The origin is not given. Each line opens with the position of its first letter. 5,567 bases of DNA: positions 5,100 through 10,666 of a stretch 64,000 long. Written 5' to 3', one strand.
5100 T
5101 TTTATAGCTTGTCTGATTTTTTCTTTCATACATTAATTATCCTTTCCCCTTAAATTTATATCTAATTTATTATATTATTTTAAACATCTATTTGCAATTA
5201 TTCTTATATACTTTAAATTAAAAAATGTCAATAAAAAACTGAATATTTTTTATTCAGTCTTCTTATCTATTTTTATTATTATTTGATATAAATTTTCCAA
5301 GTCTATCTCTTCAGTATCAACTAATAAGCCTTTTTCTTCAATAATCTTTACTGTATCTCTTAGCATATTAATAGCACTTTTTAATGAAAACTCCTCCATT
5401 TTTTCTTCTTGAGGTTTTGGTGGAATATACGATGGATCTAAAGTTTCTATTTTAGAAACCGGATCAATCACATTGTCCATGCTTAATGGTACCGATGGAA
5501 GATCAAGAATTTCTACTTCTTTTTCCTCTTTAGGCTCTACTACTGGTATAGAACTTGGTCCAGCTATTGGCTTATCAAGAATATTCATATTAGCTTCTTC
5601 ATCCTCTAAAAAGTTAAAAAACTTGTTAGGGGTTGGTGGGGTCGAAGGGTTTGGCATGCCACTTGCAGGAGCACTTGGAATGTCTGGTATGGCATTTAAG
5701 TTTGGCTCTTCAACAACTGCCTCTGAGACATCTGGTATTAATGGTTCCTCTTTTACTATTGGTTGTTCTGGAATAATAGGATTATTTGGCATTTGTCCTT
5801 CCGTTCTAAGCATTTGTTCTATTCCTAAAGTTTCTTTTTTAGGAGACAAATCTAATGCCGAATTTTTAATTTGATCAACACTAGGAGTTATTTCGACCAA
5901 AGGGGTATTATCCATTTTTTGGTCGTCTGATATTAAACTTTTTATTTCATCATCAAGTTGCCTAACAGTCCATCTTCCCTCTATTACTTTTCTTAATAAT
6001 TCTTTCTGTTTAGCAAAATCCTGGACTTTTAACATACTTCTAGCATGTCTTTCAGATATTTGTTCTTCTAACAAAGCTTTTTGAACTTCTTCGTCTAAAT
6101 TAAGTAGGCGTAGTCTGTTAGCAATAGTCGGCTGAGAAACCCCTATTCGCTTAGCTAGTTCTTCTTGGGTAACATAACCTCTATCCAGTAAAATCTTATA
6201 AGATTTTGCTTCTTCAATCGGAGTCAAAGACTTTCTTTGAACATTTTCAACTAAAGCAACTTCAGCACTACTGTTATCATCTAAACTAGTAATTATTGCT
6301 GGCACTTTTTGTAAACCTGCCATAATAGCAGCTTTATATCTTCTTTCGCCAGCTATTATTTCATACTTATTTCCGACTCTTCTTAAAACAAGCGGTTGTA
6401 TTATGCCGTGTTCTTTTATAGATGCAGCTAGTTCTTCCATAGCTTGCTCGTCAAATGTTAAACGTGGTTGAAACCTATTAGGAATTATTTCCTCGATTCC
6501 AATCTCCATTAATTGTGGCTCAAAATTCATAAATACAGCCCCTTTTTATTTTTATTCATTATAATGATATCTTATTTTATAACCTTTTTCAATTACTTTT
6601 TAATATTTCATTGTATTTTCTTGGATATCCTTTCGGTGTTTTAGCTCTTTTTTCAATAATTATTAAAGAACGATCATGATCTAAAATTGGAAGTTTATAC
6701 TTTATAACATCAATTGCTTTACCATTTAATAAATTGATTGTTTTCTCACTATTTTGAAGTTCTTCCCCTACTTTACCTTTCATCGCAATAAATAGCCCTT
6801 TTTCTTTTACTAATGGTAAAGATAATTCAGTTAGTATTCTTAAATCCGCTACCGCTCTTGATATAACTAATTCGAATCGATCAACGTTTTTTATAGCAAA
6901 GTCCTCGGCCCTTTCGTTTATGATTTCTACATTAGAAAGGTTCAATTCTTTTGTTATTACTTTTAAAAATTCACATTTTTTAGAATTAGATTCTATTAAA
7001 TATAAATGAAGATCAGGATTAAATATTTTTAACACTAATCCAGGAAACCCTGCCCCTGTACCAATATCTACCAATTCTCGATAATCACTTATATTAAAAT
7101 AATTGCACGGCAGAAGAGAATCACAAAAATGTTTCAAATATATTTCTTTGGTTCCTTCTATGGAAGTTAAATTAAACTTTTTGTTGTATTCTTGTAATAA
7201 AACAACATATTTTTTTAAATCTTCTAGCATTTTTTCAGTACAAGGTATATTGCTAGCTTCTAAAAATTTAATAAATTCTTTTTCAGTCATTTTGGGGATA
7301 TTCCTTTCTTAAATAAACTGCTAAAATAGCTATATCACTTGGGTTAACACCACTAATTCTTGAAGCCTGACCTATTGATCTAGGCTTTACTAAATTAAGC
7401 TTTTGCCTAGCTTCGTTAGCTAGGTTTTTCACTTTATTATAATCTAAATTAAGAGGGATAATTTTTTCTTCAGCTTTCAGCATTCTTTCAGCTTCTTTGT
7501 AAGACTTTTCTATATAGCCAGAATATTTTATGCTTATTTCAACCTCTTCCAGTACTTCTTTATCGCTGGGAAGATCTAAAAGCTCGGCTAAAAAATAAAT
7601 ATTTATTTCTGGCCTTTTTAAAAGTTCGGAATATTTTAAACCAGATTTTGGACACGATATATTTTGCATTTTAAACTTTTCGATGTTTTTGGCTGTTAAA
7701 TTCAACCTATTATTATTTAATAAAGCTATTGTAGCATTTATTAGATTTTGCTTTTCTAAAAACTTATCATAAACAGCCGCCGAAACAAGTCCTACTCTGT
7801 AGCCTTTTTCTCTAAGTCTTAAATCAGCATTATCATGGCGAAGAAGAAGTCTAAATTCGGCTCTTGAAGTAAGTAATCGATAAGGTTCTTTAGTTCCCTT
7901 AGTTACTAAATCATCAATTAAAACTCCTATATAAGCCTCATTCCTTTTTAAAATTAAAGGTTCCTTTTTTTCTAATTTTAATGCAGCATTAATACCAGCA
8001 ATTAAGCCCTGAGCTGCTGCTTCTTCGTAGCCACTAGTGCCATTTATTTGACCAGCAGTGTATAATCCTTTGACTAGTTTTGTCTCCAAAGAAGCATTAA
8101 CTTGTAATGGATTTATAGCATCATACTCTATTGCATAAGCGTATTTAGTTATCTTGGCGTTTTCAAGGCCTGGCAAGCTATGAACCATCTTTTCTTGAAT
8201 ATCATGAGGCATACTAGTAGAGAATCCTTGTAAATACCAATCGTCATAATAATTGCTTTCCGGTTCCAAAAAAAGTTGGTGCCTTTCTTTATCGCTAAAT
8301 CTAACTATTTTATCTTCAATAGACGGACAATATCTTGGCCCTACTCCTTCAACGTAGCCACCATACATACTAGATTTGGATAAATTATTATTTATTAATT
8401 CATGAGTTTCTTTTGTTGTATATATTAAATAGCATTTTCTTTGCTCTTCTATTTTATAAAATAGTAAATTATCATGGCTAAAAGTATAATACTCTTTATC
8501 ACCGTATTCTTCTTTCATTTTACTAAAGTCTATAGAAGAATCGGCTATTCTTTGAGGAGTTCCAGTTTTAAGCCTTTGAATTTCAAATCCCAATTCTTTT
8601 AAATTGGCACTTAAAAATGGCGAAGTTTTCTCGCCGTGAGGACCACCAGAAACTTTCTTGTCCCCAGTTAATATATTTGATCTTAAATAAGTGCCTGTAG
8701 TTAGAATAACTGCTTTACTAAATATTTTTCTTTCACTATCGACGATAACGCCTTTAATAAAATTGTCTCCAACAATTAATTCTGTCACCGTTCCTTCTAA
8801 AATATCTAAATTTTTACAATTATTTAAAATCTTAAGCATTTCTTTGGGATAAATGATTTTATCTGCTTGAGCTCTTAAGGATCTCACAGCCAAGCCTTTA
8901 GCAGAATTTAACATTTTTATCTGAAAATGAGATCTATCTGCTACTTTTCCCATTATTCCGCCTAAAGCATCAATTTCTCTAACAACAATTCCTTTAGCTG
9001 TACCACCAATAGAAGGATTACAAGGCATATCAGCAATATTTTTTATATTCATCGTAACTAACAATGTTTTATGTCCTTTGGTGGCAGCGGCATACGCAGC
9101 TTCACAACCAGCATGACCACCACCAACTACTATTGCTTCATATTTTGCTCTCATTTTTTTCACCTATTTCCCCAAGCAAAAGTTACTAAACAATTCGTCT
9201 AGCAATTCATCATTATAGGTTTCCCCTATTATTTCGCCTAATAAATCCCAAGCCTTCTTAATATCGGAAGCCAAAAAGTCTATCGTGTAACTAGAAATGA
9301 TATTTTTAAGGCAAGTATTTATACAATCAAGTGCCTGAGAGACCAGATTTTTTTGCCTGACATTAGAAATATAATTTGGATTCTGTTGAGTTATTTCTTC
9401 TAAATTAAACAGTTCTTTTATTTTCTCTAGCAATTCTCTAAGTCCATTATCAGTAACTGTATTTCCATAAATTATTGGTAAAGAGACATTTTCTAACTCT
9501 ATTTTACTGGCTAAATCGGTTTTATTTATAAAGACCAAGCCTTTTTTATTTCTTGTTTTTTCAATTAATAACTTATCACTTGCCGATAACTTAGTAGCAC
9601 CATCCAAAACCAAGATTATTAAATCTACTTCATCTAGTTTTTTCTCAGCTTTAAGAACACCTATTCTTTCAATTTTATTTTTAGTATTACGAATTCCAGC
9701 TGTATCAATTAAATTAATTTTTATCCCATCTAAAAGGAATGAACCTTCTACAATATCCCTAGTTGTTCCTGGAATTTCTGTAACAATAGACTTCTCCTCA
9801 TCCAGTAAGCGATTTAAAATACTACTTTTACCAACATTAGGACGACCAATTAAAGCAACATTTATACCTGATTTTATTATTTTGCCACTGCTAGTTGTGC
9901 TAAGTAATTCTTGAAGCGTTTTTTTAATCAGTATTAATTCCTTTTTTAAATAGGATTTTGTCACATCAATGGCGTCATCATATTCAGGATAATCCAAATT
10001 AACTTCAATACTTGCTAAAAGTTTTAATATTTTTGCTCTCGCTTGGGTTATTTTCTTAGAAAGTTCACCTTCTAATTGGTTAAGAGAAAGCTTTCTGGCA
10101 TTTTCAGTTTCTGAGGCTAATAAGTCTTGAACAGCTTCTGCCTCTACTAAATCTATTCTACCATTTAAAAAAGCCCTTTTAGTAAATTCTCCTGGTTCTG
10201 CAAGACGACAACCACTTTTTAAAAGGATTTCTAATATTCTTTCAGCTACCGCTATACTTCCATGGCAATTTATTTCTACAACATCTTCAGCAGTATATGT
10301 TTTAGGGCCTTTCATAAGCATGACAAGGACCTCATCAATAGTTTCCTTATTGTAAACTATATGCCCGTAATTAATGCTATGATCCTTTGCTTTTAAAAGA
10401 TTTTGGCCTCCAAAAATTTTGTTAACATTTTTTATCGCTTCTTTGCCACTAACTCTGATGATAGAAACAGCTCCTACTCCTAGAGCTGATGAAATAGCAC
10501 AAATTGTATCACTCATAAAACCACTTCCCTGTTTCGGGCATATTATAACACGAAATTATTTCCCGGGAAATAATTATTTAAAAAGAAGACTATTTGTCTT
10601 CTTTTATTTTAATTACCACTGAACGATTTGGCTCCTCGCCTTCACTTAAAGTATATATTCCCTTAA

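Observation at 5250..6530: Noc-like ParB paralog without soj-spo0J neighbours, lacking the N-terminal membrane-targeting helix but carrying a 170-aa Pro-rich insertion with an FF motif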

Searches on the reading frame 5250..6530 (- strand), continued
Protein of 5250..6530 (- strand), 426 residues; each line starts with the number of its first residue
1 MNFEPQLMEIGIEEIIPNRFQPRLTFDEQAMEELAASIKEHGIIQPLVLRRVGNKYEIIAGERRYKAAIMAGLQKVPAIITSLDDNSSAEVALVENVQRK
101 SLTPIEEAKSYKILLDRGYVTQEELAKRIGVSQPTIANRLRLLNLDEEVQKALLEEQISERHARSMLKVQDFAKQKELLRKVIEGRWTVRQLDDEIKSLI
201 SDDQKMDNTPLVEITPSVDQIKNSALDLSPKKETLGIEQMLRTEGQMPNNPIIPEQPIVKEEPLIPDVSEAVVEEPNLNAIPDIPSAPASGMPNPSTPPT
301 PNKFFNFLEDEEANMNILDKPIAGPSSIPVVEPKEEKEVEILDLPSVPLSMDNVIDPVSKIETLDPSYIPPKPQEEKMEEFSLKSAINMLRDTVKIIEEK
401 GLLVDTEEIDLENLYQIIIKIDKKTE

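Call 94: fold_search(model_id=the predicted structure, library=pdb)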
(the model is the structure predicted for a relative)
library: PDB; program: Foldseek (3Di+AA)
matches with E <= 10: 199; with E <= 0.001: 45
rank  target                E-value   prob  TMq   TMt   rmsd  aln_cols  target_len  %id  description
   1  7nfu_A                9.4e-21  1.00  0.41  0.73   3.3       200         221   49  Crystal structure of C-terminally truncated Geobacillus thermoleovorans nucleoid occlusion protein Noc (released 2021-02-17)
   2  7nfu_B                2.3e-20  1.00  0.41  0.75   3.3       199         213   49  Crystal structure of C-terminally truncated Geobacillus thermoleovorans nucleoid occlusion protein Noc (released 2021-02-17)
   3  7ng0                  5.3e-20  1.00  0.25  0.51  13.2       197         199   50  Crystal structure of N- and C-terminally truncated Geobacillus thermoleovorans nucleoid occlusion protein Noc (released 2021-02-17)
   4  7ol9_B                2.7e-19  1.00  0.25  0.51  13.8       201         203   45  Crystal structure of C-terminally truncated Bacillus subtilis nucleoid occlusion protein (Noc) complexed to the Noc-bi (released 2022-03-09)
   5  6sdk_B                2.8e-19  1.00  0.24  0.49  13.2       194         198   46  Crystal structure of bacterial ParB dimer bound to CDP (released 2019-10-23)
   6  7bnr_A                3.7e-19  1.00  0.24  0.51  12.9       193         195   39  Crystal structure of a ParB Q52A mutant from Myxococcus xanthus bound to CTPyS (released 2021-09-08)
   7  6sdk_A                6.9e-19  1.00  0.24  0.50  13.0       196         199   45  Crystal structure of bacterial ParB dimer bound to CDP (released 2019-10-23)
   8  7bnk_A                1.1e-18  1.00  0.24  0.51  13.0       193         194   40  Crystal structure of ParB from Myxococcus xanthus bound to CDP and Monothiophosphate (released 2021-09-08)
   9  7ol9_A                1.1e-18  1.00  0.24  0.50  13.8       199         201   45  Crystal structure of C-terminally truncated Bacillus subtilis nucleoid occlusion protein (Noc) complexed to the Noc-bi (released 2022-03-09)
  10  7bnk_B                2.5e-18  1.00  0.23  0.49  13.0       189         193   41  Crystal structure of ParB from Myxococcus xanthus bound to CDP and Monothiophosphate (released 2021-09-08)
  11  7bnr_B                5.5e-18  1.00  0.25  0.51  12.8       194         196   40  Crystal structure of a ParB Q52A mutant from Myxococcus xanthus bound to CTPyS (released 2021-09-08)
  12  7o0n_A                1.1e-17  1.00  0.24  0.50  12.9       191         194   40  Crystal structure of a ParB E93A mutant from Myxococcus xanthus bound to CDP and monothiophosphate (released 2021-09-15)
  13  1vz0_A                1.6e-17  1.00  0.37  0.83  10.2       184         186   46  Chromosome segregation protein Spo0J from Thermus thermophilus (released 2004-07-19)
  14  1vz0_E                2.9e-17  1.00  0.38  0.81  10.1       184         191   46  Chromosome segregation protein Spo0J from Thermus thermophilus (released 2004-07-19)
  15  1vz0_F                3.1e-17  1.00  0.38  0.82  10.2       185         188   46  Chromosome segregation protein Spo0J from Thermus thermophilus (released 2004-07-19)
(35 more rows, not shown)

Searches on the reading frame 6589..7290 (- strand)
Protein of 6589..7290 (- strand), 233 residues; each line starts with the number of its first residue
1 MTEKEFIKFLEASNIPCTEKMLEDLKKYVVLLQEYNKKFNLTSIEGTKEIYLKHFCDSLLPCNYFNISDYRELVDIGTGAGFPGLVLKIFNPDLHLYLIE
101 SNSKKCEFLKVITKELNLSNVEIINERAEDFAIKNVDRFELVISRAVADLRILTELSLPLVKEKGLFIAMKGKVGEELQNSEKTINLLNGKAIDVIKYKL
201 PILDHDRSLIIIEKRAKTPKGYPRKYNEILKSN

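Call 95: search_protein_families(library=pfam, proteins=[window:6589-7290:-], max_evalue=1e-10)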
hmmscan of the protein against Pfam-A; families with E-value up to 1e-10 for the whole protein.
window:6589-7290:- (233 aa): 1 family
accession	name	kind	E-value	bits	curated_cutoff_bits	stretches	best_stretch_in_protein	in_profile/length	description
PF02527.21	GidB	-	1.8e-51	174.6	27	1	22-194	2-172/184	rRNA small subunit methyltransferase G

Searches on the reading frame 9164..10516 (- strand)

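Call 95: search_protein_families(library=pfam, proteins=[window:9164-10516:-], max_evalue=1e-10)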
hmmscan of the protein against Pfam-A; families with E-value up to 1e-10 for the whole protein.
window:9164-10516:- (450 aa): 4 families
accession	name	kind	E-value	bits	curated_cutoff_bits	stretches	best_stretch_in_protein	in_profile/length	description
PF12631.12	MnmE_helical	-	6.9e-53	180.3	40.1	1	123-447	1-211/211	MnmE helical domain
PF10396.14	TrmE_N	-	5.9e-43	146.2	29.8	1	4-120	1-117/117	GTP-binding protein TrmE N-terminus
PF01926.29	MMR_HSR1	-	3.2e-26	92.1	21.9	1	219-332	1-113/113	50S ribosome-binding GTPase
PF02421.24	FeoB_N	-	8.1e-11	42.1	27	0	219-339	2-121/156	Ferrous iron transport protein B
